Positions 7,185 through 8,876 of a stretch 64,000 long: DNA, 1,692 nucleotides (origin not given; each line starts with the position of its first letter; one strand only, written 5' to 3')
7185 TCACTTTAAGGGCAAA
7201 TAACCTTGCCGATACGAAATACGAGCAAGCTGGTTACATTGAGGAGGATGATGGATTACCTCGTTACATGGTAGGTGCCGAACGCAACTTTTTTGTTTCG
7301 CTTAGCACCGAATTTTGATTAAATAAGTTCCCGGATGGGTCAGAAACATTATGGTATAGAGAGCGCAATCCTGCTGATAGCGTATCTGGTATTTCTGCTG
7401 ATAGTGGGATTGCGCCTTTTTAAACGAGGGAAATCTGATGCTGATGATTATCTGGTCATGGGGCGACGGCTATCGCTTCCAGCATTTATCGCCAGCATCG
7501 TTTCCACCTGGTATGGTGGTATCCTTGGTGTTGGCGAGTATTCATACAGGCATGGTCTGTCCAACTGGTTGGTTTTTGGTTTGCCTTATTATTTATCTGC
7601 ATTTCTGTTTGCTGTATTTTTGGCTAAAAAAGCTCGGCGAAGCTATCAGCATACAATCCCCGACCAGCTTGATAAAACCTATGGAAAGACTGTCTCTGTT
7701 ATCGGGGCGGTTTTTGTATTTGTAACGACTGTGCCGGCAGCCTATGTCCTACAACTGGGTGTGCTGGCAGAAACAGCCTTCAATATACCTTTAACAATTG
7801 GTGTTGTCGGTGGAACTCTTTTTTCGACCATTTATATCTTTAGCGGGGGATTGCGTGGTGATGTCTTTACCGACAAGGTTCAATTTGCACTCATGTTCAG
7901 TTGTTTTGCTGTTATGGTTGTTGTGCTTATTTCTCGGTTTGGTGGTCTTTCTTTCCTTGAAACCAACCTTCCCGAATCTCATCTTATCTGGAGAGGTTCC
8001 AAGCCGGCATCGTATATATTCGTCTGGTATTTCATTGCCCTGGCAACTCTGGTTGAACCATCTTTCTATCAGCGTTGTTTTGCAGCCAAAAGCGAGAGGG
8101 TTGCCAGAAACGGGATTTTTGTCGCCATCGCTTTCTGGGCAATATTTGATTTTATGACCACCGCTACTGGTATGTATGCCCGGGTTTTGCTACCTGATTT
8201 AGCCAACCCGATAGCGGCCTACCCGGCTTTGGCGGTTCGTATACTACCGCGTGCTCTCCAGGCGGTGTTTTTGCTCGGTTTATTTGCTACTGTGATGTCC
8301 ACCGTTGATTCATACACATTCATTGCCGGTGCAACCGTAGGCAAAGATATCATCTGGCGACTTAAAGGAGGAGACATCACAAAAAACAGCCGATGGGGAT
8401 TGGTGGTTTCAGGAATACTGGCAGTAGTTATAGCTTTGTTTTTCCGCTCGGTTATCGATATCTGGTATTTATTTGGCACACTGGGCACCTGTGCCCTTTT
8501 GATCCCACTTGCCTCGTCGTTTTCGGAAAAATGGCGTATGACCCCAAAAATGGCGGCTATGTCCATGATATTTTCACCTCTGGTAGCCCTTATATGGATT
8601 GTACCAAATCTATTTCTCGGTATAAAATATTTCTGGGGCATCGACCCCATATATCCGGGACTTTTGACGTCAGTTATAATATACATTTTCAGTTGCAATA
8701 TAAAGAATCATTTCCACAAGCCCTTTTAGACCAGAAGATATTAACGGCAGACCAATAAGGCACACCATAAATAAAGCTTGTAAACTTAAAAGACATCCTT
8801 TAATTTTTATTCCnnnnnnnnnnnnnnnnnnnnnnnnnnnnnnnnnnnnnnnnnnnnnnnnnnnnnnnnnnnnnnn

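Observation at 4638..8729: TPP riboswitch controlling a TonB-dependent receptor plus SSF-family symporter pair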

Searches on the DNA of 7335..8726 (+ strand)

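Call 19: search_rna_families(sources=[L010, L020, L039, L043, L045, L063, L064, L072, L035, L051, L056], threshold=gathering)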
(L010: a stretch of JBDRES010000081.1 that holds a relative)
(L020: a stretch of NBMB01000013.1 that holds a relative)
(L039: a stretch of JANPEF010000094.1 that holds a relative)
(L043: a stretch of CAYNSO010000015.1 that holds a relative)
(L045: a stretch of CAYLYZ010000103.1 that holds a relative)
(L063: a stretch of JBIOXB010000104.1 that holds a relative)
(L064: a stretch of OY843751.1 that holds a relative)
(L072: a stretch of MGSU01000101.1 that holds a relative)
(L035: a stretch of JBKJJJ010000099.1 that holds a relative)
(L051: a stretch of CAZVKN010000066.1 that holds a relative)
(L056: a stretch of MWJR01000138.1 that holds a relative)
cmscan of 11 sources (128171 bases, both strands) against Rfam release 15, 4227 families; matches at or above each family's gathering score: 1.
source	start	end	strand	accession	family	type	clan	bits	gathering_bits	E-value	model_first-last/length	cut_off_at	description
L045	11997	12080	+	RF00005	tRNA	Gene; tRNA;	CL00001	52.9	29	3.2e-08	1-71/71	no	tRNA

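Call 33: search_rna_families(sources=[L061, L065, L073, L080, L059, L066, L075, L011, L062, L029], threshold=gathering)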
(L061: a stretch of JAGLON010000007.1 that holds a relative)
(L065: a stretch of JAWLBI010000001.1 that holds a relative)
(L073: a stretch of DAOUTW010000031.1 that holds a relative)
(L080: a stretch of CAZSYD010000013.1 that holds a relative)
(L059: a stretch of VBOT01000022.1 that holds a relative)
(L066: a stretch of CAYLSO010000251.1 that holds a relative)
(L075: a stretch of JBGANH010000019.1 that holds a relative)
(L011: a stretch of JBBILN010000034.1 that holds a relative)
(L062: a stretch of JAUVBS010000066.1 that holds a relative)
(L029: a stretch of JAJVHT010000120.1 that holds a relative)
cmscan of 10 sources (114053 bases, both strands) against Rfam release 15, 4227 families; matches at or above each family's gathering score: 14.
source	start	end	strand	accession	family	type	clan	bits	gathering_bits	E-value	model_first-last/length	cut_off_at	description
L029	396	493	-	RF00059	TPP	Cis-reg; riboswitch;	-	73.7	54.3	2.2e-12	1-105/105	no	TPP riboswitch aptamer (THI element)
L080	3342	3436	+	RF00059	TPP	Cis-reg; riboswitch;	-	73.5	54.3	2.4e-12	1-105/105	no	TPP riboswitch aptamer (THI element)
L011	2502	2601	+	RF00059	TPP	Cis-reg; riboswitch;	-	72.2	54.3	5.1e-12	1-105/105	no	TPP riboswitch aptamer (THI element)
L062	890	980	+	RF00059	TPP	Cis-reg; riboswitch;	-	70.5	54.3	1.4e-11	1-105/105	no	TPP riboswitch aptamer (THI element)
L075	5779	5883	+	RF00059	TPP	Cis-reg; riboswitch;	-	68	54.3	5.7e-11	1-105/105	no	TPP riboswitch aptamer (THI element)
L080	3192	3282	+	RF00059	TPP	Cis-reg; riboswitch;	-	67.9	54.3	5.9e-11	1-105/105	no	TPP riboswitch aptamer (THI element)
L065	3392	3493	+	RF00059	TPP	Cis-reg; riboswitch;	-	67.8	54.3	6.3e-11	1-105/105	no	TPP riboswitch aptamer (THI element)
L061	3434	3538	+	RF00059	TPP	Cis-reg; riboswitch;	-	66.3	54.3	1.4e-10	1-105/105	no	TPP riboswitch aptamer (THI element)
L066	3072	3176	+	RF00059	TPP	Cis-reg; riboswitch;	-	65.6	54.3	2.2e-10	1-105/105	no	TPP riboswitch aptamer (THI element)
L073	3163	3261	+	RF00059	TPP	Cis-reg; riboswitch;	-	65.3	54.3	2.6e-10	1-105/105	no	TPP riboswitch aptamer (THI element)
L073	3320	3420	+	RF00059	TPP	Cis-reg; riboswitch;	-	64.9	54.3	3.2e-10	1-105/105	no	TPP riboswitch aptamer (THI element)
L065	2869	2961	+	RF00059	TPP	Cis-reg; riboswitch;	-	64.5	54.3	4e-10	1-105/105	no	TPP riboswitch aptamer (THI element)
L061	3149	3241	+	RF00059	TPP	Cis-reg; riboswitch;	-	60.3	54.3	4.2e-09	1-105/105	no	TPP riboswitch aptamer (THI element)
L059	2653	2782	+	RF00059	TPP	Cis-reg; riboswitch;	-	58.4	54.3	1.2e-08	1-105/105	no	TPP riboswitch aptamer (THI element)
